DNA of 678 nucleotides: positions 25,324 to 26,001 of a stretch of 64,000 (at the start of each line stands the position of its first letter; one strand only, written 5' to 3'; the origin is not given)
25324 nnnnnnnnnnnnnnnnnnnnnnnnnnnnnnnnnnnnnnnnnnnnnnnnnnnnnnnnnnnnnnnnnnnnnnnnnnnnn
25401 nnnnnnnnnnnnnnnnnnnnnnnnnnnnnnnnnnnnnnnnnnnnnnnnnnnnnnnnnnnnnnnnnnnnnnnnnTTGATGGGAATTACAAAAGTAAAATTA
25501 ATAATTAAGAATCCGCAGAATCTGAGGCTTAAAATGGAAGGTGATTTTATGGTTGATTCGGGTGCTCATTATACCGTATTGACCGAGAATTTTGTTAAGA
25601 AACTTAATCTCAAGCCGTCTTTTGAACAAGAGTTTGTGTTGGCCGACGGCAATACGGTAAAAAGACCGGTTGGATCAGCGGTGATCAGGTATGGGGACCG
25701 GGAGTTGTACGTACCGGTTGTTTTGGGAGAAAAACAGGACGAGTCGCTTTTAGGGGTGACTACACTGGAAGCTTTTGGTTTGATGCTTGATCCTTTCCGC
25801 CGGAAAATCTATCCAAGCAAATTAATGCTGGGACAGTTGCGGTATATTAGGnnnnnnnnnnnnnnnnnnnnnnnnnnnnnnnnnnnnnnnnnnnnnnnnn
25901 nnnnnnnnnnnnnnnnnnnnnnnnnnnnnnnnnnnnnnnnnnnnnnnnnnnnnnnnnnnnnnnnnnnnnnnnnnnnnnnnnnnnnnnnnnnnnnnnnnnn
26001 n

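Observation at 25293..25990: Structured ~128-bp direct repeats flank a retropepsin-like protease gene, with one copy forming the rpsB leader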

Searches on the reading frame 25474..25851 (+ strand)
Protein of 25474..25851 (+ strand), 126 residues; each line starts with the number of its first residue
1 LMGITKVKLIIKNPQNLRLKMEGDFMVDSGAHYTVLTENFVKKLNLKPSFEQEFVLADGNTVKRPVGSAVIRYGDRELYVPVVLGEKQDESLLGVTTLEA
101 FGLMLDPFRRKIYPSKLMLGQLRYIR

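Call 10: search_protein_families(library=pfam, proteins=[window:25474-25851:+], max_evalue=0.01)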
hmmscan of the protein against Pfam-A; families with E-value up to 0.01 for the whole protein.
window:25474-25851:+ (126 aa): 2 families
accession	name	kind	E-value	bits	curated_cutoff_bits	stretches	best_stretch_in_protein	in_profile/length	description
PF13975.11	gag-asp_proteas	-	4e-10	40.6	28.2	1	24-99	11-91/92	gag-polyprotein putative aspartyl protease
PF13650.11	Asp_protease_2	-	5.7e-09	37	24.3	1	23-95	10-88/90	Aspartyl protease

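Call 11: find_encoding_contigs(protein=window:25474-25851:+, flank=3000, max_places=10)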
Protein window:25474-25851:+ (126 aa): no gene with exactly this product is on record in the collection.

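Call 30: find_homologous_proteins(query=window:25474-25851:+)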
Query window:25474-25851:+ (126 aa): 131 proteins with E <= 0.001 among 137 candidates; the best 120 are listed.
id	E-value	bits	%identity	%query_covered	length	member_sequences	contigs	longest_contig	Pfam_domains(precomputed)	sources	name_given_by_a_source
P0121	2.8e-62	226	100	84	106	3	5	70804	PF13650.12,PF13975.12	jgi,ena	-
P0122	1.3e-56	208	83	94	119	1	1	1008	PF13650.12,PF13975.12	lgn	-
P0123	5.0e-50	187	75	94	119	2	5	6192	PF13650.12,PF13975.12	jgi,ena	-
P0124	2.5e-49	184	76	94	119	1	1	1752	PF13650.12,PF13975.12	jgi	jgi:clan AA aspartic protease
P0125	8.4e-49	183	72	94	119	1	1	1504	PF13650.12,PF13975.12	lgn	-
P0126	2.3e-47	178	71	94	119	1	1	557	PF13650.12,PF13975.12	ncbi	-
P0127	2.8e-47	178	70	94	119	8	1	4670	PF13650.12,PF13975.12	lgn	-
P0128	8.0e-47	176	70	94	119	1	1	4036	PF13650.12,PF13975.12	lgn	-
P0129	2.9e-46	174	69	94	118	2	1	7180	PF13650.12,PF13975.12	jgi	jgi:clan AA aspartic protease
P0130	3.3e-46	174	71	94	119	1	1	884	PF13650.12,PF13975.12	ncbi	-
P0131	4.4e-46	174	71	94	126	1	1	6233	PF13650.12,PF13975.12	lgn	-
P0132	4.6e-46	174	70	94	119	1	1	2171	PF13650.12,PF13975.12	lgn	-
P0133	4.7e-46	174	70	94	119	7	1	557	PF13650.12,PF13975.12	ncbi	-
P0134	5.5e-46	174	67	96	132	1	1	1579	PF13650.12,PF13975.12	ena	-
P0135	1.0e-45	173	68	94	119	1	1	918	PF13650.12,PF13975.12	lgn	-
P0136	1.2e-45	172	71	94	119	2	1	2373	PF13650.12,PF13975.12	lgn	-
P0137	1.5e-45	172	68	94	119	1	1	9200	PF13650.12,PF13975.12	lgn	-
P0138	3.4e-45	171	69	94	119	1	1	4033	PF13650.12,PF13975.12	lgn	-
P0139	4.0e-45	171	71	90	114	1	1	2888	PF13650.12,PF13975.12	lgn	-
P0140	5.2e-45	170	68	94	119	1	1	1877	PF13650.12,PF13975.12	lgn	-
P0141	6.0e-45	170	70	94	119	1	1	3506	PF13650.12,PF13975.12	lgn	-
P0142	7.3e-45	170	71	94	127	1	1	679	PF13650.12,PF13975.12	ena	-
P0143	1.3e-44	169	66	94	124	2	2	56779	PF13650.12,PF13975.12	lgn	-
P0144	1.5e-44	169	69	94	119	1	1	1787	PF13650.12,PF13975.12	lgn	-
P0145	2.3e-44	168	66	94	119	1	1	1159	PF13650.12,PF13975.12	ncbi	-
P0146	2.4e-44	168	67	97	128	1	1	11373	PF13650.12,PF13975.12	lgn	-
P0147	2.8e-44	168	66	94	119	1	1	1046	PF13650.12,PF13975.12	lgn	-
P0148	3.0e-44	168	68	94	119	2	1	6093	PF13650.12,PF13975.12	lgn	-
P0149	4.7e-44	167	67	94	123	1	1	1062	PF13650.12,PF13975.12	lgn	-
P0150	7.1e-44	167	70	94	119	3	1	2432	PF13650.12,PF13975.12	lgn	-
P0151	7.3e-44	167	67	94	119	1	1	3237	PF13650.12,PF13975.12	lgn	-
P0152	7.5e-44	167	69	93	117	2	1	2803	PF13650.12,PF13975.12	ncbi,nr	ncbi:clan AA aspartic protease [Candidatus Gottesmanbacteria bacterium]|nr:clan AA aspartic protease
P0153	8.6e-44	166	65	94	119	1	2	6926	PF13650.12,PF13975.12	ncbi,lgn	-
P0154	1.1e-43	166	66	94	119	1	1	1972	PF13650.12,PF13975.12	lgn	-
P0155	1.1e-43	166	68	94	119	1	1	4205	PF13650.12,PF13975.12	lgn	-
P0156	1.1e-43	166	66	94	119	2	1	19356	PF13650.12,PF13975.12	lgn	-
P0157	1.5e-43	166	65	98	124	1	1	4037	PF13650.12,PF13975.12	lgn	-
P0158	1.6e-43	166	68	93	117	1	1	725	PF13650.12,PF13975.12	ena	-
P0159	2.0e-43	165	64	94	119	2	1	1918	PF13650.12,PF13975.12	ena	-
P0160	2.9e-43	165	68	94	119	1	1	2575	PF13650.12,PF13975.12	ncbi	-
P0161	3.2e-43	165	67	94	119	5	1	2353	PF13650.12,PF13975.12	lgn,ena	-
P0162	3.4e-43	165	67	94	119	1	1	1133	PF13650.12,PF13975.12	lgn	-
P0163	3.9e-43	164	67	94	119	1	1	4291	PF13650.12,PF13975.12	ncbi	-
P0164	5.6e-43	164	63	95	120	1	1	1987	PF13650.12,PF13975.12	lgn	-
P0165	6.5e-43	164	68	94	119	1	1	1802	PF13650.12,PF13975.12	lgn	-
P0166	8.9e-43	163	68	93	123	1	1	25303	PF13650.12,PF13975.12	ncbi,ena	-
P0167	1.4e-42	163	67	94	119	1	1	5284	PF13650.12,PF13975.12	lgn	-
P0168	1.8e-42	162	67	94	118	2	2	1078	PF13650.12,PF13975.12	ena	-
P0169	2.2e-42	162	67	94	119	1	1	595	PF13650.12,PF13975.12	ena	-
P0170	2.2e-42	162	66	94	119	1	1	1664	PF13650.12,PF13975.12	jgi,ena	-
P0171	4.2e-42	161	65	94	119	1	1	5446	PF13650.12,PF13975.12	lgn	-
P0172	5.3e-42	161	66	94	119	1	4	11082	PF13650.12,PF13975.12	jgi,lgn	-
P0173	1.1e-41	160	66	94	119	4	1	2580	PF13650.12,PF13975.12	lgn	-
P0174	2.2e-41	159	66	94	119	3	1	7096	PF13650.12,PF13975.12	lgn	-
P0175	2.6e-41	158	65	94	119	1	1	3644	PF13650.12,PF13975.12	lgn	-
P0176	3.4e-41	158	66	94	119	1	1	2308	PF13650.12,PF13975.12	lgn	-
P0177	4.7e-41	158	64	94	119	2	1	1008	PF13650.12,PF13975.12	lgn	-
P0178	5.0e-41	158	64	94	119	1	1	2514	PF13650.12,PF13975.12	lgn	-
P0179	6.1e-41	157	64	97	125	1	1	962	PF13650.12,PF13975.12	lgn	-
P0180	6.3e-41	157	64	94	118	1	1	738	PF13650.12,PF13975.12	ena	-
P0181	7.5e-41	157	64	94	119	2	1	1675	PF13650.12,PF13975.12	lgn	-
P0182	8.7e-41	157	63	94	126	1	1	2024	PF13650.12,PF13975.12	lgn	-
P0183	9.1e-41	157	68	93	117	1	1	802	PF13650.12,PF13975.12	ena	-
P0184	9.5e-41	157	66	87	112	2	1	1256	PF13650.12,PF13975.12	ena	-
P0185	1.0e-40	157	63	97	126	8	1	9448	PF13650.12,PF13975.12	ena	-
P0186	1.0e-40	157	66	94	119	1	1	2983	PF13650.12,PF13975.12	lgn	-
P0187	1.3e-40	156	62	94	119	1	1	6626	PF13650.12,PF13975.12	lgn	-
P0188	1.9e-40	156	65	90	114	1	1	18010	PF13650.12,PF13975.12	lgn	-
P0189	2.8e-40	155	66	94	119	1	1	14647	PF13650.12,PF13975.12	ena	-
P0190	2.8e-40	155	63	94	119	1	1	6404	PF13650.12,PF13975.12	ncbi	-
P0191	2.9e-40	155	63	97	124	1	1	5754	PF13650.12,PF13975.12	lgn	-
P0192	3.3e-40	155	63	94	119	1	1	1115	PF13650.12,PF13975.12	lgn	-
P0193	3.7e-40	155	64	94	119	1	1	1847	PF13650.12,PF13975.12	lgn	-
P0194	4.6e-40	154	66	94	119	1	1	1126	PF13650.12,PF13975.12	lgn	-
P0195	4.6e-40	154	62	94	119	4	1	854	PF13650.12,PF13975.12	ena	-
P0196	6.3e-40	154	62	94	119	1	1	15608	PF13650.12,PF13975.12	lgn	-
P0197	6.6e-40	154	60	96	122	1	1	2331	PF13650.12,PF13975.12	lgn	-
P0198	8.7e-40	154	63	93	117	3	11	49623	PF13650.12,PF13975.12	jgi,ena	-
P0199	1.0e-39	153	67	94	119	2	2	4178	PF13650.12,PF13975.12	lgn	-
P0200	1.1e-39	153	63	94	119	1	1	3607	PF13650.12,PF13975.12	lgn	-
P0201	1.2e-39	153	63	93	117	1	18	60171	PF13650.12,PF13975.12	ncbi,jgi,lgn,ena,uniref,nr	ncbi:TPA: aspartyl protease [Patescibacteria group bacterium]|uniref:Aspartyl protease n=1 Tax=Candi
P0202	1.2e-39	153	63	93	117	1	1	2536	PF13650.12,PF13975.12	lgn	-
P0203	1.4e-39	153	63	94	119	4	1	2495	PF13975.12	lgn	-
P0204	1.9e-39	152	64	94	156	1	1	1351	PF13650.12,PF13975.12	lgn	-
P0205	3.1e-39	152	63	94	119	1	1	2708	PF13650.12,PF13975.12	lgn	-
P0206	3.3e-39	152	64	94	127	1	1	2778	PF13650.12,PF13975.12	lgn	-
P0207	4.8e-39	151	64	94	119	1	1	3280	PF13650.12,PF13975.12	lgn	-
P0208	6.1e-39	151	61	94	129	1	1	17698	PF13650.12,PF13975.12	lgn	-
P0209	6.3e-39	151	61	94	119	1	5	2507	PF13650.12,PF13975.12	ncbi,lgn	-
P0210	6.4e-39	151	63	94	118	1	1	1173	PF13650.12,PF13975.12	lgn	-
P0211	7.1e-39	151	60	94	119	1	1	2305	PF13650.12,PF13975.12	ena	-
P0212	7.2e-39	151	66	89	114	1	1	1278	PF13650.12,PF13975.12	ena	-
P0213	7.3e-39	151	71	80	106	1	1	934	PF13650.12,PF13975.12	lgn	-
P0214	7.4e-39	151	62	94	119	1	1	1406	PF13650.12,PF13975.12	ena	-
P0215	1.5e-38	150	63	94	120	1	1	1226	PF13650.12,PF13975.12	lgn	-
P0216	2.0e-38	149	63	94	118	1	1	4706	PF13650.12,PF13975.12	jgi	jgi:clan AA aspartic protease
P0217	2.0e-38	149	61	94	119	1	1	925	PF13650.12,PF13975.12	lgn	-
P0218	2.5e-38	149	60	94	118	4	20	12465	PF13650.12,PF13975.12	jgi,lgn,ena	-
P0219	3.8e-38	148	60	96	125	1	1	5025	PF13650.12,PF13975.12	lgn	-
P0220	4.1e-38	148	64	94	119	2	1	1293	PF13650.12,PF13975.12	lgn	-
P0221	5.1e-38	148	60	94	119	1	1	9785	PF13650.12,PF13975.12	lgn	-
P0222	7.2e-38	147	61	94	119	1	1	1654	PF13650.12,PF13975.12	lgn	-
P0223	1.9e-37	146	61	94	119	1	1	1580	PF13650.12,PF13975.12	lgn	-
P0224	2.1e-37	146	59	94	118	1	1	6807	PF13650.12,PF13975.12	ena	-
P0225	2.3e-37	146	61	94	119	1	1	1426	PF13650.12,PF13975.12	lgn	-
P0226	3.5e-37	145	61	94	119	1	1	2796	PF13650.12,PF13975.12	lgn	-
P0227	3.9e-37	145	61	94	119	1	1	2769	PF13650.12,PF13975.12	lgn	-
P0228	5.0e-37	145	61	94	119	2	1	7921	PF13650.12,PF13975.12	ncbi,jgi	jgi:clan AA aspartic protease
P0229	5.8e-37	144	61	94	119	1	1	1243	PF13650.12,PF13975.12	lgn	-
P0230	6.3e-37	144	58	94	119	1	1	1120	PF13650.12,PF13975.12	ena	-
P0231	8.7e-37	144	61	94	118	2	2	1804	PF13650.12,PF13975.12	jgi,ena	-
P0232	1.0e-36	144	61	94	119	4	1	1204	PF13650.12,PF13975.12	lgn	-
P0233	1.1e-36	144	60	94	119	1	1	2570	PF13650.12,PF13975.12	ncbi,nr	ncbi:aspartyl protease family protein [Candidatus Roizmanbacteria bacterium]|nr:aspartyl protease fa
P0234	2.7e-36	142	69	79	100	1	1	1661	PF13650.12,PF13975.12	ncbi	-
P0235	4.5e-36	142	63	89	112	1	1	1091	PF13650.12,PF13975.12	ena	-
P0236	2.3e-35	139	71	75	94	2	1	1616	PF13650.12,PF13975.12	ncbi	-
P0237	5.5e-35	138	60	94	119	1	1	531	PF13650.12,PF13975.12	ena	-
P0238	1.1e-34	137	59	92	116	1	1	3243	PF13650.12,PF13975.12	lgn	-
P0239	3.0e-34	136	58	94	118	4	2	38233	PF13650.12,PF13975.12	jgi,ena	-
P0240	1.5e-30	124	66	75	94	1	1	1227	PF13650.12,PF13975.12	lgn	-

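Call 37: find_encoding_contigs(protein=P0123, flank=2500, max_places=5)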
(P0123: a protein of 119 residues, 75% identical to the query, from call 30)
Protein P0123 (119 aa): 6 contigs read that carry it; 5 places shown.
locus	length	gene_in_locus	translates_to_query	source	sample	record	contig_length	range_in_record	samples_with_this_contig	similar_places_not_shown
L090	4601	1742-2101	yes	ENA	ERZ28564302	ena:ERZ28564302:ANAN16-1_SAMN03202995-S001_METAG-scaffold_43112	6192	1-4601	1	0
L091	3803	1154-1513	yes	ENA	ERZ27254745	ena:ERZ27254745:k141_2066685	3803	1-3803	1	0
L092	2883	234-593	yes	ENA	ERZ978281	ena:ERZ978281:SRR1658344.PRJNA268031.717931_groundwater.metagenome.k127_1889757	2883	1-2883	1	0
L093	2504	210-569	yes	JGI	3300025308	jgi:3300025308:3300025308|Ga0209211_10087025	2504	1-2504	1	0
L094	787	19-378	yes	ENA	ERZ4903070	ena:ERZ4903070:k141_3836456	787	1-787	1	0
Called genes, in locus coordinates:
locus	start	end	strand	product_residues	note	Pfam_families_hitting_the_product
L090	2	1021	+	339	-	?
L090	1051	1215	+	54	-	-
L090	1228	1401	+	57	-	-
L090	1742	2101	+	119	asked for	PF13650:Asp_protease_2, PF13975:gag-asp_proteas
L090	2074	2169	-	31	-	-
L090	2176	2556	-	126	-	-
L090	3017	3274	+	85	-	PF04255:DUF433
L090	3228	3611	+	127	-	PF18480:DUF5615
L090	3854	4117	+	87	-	-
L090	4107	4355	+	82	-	-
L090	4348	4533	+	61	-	-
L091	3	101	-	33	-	?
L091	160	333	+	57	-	-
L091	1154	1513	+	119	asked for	PF13650:Asp_protease_2, PF13975:gag-asp_proteas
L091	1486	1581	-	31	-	-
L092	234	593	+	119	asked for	PF13650:Asp_protease_2, PF13975:gag-asp_proteas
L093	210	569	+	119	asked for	PF13650:Asp_protease_2, PF13975:gag-asp_proteas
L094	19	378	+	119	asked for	PF13650:Asp_protease_2, PF13975:gag-asp_proteas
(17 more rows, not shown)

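Call 38: find_encoding_contigs(protein=P0122, flank=2500, max_places=3)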
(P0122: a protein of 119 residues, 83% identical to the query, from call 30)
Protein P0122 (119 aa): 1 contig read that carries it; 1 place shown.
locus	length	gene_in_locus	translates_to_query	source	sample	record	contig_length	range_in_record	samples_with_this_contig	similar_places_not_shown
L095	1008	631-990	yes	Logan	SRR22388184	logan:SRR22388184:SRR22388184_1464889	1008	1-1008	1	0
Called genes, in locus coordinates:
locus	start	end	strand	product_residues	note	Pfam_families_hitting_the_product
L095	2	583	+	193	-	?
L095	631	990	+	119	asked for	PF13650:Asp_protease_2, PF13975:gag-asp_proteas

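Call 39: find_encoding_contigs(protein=P0124, flank=2500, max_places=3)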
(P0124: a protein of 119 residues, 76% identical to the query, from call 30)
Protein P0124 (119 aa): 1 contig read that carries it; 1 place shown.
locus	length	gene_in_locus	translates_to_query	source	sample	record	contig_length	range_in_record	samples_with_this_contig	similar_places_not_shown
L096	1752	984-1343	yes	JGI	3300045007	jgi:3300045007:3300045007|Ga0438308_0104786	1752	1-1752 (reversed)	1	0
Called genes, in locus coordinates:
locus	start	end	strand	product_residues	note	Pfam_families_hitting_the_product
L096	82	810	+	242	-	-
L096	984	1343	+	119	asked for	PF13650:Asp_protease_2 (weak), PF13975:gag-asp_proteas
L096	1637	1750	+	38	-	?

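Call 53: search_protein_families(library=ncbifam, proteins=[window:25477-25851:+], max_evalue=0.01)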
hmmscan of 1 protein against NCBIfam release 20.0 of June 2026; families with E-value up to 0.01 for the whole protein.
window:25477-25851:+ (125 aa): 2 families
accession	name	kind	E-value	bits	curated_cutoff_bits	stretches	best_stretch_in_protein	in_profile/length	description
TIGR03698.1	clan_AA_DTGF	subfamily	6.8e-16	58.5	57.35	1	6-110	2-106/107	clan AA aspartic protease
TIGR02281.1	clan_AA_DTGA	subfamily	0.00031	20.9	57.95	1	23-100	24-107/121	TIGR02281 family clan AA aspartic protease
